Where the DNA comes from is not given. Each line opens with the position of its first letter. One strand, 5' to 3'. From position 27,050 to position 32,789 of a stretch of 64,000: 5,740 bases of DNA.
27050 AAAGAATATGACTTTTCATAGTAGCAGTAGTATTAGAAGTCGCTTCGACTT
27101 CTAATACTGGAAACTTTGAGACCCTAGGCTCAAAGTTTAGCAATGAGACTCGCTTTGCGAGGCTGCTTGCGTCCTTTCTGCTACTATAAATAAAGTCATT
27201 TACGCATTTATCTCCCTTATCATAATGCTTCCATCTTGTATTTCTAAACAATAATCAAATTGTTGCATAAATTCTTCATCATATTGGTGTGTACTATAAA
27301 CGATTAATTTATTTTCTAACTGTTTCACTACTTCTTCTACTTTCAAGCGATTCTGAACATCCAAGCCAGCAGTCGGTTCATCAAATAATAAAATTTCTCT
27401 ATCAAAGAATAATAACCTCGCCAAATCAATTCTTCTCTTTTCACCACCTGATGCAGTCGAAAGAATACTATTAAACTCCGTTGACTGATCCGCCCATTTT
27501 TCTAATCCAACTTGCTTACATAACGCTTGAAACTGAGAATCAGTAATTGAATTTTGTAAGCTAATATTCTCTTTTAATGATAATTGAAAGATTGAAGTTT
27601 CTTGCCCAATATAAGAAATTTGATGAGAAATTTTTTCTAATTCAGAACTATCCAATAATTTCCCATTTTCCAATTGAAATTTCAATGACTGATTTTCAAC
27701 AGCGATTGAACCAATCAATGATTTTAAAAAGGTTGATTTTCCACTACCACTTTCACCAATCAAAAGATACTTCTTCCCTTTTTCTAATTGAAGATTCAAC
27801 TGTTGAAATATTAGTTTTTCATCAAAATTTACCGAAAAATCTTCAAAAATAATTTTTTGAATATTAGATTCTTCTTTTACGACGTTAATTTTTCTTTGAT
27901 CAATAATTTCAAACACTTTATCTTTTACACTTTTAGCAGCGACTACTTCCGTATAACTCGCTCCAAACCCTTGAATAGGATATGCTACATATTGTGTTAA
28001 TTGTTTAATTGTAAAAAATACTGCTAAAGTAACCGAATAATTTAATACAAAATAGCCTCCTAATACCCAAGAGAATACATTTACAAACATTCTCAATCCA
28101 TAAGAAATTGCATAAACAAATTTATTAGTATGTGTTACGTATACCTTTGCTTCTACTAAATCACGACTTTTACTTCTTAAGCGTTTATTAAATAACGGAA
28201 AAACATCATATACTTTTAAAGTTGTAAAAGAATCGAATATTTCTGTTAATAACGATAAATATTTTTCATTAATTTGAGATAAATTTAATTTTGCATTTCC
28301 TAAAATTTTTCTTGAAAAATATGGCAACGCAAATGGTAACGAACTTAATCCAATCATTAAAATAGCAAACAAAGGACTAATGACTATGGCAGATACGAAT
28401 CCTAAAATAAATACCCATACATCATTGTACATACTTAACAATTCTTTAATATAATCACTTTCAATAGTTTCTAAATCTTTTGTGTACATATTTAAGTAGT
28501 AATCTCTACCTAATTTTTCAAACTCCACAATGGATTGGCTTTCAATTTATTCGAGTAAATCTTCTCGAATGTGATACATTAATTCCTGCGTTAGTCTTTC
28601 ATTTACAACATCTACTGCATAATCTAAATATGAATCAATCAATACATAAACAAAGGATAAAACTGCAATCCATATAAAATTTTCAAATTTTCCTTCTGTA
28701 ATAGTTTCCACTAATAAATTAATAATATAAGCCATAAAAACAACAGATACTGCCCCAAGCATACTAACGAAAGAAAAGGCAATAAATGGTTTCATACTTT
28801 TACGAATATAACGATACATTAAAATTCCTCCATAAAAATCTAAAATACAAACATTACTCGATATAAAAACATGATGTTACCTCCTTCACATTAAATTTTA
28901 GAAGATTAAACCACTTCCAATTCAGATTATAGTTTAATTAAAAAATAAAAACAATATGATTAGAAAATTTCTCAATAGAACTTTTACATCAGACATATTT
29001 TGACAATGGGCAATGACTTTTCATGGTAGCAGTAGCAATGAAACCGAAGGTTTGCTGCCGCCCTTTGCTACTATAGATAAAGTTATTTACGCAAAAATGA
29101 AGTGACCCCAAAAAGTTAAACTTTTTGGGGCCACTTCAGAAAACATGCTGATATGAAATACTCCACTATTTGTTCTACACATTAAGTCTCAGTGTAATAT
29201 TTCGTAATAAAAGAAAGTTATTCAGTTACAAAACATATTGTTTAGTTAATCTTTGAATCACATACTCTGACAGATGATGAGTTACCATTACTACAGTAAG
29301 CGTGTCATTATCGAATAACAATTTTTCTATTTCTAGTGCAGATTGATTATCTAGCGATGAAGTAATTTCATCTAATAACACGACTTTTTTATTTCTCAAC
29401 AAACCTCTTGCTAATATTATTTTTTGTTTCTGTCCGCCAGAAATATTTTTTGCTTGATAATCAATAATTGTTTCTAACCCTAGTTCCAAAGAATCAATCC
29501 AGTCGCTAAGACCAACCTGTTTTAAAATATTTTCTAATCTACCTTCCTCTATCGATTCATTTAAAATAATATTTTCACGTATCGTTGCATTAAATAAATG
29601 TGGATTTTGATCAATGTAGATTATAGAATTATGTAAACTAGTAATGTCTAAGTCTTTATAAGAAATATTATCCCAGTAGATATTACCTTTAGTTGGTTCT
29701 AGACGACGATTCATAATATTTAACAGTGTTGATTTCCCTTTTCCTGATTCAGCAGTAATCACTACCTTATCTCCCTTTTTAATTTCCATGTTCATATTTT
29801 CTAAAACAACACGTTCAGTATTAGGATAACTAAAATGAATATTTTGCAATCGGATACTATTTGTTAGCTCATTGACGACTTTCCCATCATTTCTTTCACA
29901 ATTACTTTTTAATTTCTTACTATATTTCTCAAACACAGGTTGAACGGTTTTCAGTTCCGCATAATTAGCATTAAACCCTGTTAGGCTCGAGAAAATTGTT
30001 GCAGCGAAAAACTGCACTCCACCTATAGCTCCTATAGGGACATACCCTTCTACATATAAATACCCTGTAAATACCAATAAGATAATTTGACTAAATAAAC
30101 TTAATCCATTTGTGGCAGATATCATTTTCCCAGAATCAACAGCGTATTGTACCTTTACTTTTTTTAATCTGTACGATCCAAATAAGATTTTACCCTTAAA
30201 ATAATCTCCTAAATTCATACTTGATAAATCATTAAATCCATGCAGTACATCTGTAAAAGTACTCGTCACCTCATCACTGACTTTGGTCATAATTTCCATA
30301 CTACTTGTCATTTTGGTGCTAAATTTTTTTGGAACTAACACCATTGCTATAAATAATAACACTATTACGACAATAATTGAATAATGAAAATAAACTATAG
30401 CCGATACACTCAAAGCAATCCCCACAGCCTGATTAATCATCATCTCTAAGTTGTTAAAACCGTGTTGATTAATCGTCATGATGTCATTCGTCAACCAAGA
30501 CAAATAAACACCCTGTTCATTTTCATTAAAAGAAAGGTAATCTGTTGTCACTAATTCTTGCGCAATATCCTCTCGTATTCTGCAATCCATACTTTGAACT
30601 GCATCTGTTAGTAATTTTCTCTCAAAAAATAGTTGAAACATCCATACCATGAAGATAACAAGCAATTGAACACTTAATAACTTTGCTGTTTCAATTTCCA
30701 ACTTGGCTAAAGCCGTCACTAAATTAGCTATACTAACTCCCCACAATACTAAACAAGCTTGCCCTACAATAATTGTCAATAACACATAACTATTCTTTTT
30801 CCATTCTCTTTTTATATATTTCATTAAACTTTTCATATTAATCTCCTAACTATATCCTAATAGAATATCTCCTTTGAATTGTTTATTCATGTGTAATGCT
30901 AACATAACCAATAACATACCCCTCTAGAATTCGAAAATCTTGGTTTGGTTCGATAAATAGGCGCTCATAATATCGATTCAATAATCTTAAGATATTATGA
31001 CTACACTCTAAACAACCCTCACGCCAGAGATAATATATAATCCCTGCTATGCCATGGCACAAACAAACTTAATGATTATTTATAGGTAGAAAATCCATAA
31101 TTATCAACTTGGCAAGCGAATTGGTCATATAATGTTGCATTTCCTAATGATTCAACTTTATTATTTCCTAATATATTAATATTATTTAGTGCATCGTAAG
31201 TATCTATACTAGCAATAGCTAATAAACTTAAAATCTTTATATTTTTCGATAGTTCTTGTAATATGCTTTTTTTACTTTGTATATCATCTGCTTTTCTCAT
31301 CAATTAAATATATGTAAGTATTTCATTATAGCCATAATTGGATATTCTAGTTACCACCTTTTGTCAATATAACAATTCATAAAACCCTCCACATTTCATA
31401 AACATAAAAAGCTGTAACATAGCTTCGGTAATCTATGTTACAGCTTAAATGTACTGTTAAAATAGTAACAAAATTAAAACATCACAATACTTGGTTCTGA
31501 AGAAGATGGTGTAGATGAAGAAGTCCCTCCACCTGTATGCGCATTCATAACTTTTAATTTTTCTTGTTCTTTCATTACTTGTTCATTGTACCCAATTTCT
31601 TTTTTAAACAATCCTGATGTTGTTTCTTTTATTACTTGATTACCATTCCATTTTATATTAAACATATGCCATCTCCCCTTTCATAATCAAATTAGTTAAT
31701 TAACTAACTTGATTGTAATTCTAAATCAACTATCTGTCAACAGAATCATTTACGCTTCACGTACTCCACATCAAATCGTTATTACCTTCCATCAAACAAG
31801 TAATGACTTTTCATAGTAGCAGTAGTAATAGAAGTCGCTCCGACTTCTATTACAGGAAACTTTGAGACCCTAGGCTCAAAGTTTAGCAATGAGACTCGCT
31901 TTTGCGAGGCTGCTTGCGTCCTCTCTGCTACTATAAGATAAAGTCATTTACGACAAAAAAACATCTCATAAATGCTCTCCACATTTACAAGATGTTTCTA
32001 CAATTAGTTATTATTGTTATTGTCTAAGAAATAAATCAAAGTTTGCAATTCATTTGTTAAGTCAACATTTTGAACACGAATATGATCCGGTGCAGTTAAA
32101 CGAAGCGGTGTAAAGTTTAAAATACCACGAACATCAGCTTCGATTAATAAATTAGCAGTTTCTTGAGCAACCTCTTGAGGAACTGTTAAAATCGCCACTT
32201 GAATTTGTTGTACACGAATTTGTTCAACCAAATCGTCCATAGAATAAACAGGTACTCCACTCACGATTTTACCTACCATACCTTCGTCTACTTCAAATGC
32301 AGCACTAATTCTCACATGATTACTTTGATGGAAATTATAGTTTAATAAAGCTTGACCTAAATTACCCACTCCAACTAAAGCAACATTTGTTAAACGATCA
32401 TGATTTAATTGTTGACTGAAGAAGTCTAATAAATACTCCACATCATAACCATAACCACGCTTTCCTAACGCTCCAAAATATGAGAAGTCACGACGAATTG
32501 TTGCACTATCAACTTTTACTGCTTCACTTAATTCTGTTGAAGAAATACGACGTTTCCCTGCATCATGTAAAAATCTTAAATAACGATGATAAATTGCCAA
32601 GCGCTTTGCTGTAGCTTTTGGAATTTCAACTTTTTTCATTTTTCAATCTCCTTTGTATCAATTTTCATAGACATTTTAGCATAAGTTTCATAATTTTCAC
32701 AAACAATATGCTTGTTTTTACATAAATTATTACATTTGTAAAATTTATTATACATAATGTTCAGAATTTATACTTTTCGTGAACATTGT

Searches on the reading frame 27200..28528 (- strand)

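Call 65: search_protein_families(library=pfam, proteins=[window:27200-28528:-], max_evalue=0.00001)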
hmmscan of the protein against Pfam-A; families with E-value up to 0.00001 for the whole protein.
window:27200-28528:- (442 aa): 4 families
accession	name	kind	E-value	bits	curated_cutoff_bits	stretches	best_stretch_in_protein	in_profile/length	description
PF00005.33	ABC_tran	-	5.6e-26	92.2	25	1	242-387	2-137/137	ABC transporter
PF00664.28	ABC_membrane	-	3.3e-10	40.5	28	1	12-181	101-270/274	ABC transporter transmembrane region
PF01580.24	FtsK_SpoIIIE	-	2.9e-06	27.3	24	1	244-305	31-95/221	FtsK/SpoIIIE family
PF03193.22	RsgA_GTPase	-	3.4e-06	27.4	30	1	213-290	70-145/174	RsgA GTPase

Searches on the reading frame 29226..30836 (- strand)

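Call 65: search_protein_families(library=pfam, proteins=[window:29226-30836:-], max_evalue=0.00001)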
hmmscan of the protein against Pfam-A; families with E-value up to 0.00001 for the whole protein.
window:29226-30836:- (536 aa): 2 families
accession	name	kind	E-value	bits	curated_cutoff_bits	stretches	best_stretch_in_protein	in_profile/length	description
PF00005.33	ABC_tran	-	1.3e-29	104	25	1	345-493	1-137/137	ABC transporter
PF00664.28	ABC_membrane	-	3.7e-12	46.9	28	1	18-284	4-273/274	ABC transporter transmembrane region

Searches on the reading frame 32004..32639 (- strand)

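Call 65: search_protein_families(library=pfam, proteins=[window:32004-32639:-], max_evalue=0.00001)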
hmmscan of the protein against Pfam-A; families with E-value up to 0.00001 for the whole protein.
window:32004-32639:- (211 aa): 2 families
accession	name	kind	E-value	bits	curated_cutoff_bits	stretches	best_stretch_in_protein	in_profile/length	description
PF02629.25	CoA_binding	-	1.2e-28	100.1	22.3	1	82-178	2-96/97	CoA binding domain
PF06971.19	Put_DNA-bind_N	-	3.6e-20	72.2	27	1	5-53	1-49/49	Putative DNA-binding protein N-terminus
